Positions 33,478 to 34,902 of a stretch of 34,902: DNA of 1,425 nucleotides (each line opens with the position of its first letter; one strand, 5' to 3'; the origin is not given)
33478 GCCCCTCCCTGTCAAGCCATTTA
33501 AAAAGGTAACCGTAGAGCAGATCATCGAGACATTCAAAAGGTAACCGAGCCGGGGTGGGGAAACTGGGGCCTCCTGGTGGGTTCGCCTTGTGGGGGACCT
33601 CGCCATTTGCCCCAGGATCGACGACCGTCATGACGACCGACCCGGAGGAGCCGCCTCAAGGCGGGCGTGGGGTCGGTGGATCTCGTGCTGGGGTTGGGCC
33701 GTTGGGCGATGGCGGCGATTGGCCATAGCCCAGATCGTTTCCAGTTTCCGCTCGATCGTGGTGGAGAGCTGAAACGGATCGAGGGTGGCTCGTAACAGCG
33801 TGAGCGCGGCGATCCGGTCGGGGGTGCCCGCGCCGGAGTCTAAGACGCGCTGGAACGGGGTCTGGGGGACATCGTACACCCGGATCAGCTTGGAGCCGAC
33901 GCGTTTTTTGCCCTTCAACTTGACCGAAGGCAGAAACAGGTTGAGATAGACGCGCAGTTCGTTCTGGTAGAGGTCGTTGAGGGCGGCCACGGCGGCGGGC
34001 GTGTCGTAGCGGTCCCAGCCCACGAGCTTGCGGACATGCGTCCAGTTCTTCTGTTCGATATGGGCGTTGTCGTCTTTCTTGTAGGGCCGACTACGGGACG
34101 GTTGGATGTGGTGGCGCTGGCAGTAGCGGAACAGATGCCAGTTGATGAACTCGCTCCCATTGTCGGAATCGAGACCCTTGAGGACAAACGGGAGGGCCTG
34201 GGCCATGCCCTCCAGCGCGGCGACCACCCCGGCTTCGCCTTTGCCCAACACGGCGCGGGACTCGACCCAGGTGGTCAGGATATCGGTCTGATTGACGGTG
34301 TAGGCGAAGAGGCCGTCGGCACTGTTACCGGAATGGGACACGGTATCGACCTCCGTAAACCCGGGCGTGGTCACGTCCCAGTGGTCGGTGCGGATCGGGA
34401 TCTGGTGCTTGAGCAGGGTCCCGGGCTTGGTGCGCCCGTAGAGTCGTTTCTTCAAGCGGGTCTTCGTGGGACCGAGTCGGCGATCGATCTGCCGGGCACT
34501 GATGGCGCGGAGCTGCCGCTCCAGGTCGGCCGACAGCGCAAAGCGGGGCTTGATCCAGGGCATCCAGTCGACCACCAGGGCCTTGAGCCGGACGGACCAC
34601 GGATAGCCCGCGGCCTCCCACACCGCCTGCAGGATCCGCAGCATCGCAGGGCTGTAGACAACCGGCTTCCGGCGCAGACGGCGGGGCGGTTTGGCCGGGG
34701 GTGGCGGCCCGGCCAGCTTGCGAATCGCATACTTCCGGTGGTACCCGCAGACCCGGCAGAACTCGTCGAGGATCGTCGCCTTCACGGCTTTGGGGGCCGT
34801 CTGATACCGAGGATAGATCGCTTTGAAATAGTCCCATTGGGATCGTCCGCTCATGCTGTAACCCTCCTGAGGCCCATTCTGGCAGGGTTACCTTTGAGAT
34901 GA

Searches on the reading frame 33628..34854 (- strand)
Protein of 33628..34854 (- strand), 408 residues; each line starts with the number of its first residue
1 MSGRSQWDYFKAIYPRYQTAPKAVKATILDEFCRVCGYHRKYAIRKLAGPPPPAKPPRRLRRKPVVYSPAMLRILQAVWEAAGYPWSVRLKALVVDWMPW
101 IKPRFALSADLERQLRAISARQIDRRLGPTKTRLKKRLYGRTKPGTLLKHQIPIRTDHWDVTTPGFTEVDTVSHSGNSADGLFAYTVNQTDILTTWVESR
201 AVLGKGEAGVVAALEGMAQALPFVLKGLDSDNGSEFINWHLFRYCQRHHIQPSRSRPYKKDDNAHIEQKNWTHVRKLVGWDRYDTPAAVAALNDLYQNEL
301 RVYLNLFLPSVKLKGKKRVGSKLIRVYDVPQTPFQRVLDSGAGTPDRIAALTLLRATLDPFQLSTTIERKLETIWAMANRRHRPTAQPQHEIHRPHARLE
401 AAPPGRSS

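Call 63: search_protein_families(library=pfam, proteins=[window:33628-34854:-], max_evalue=0.0001)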
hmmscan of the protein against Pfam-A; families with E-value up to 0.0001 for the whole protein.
window:33628-34854:- (408 aa): 1 family
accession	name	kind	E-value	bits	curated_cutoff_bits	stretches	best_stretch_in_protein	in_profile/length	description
PF00665.32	rve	-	6.6e-05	23.5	32.6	0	168-259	9-101/102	Integrase core domain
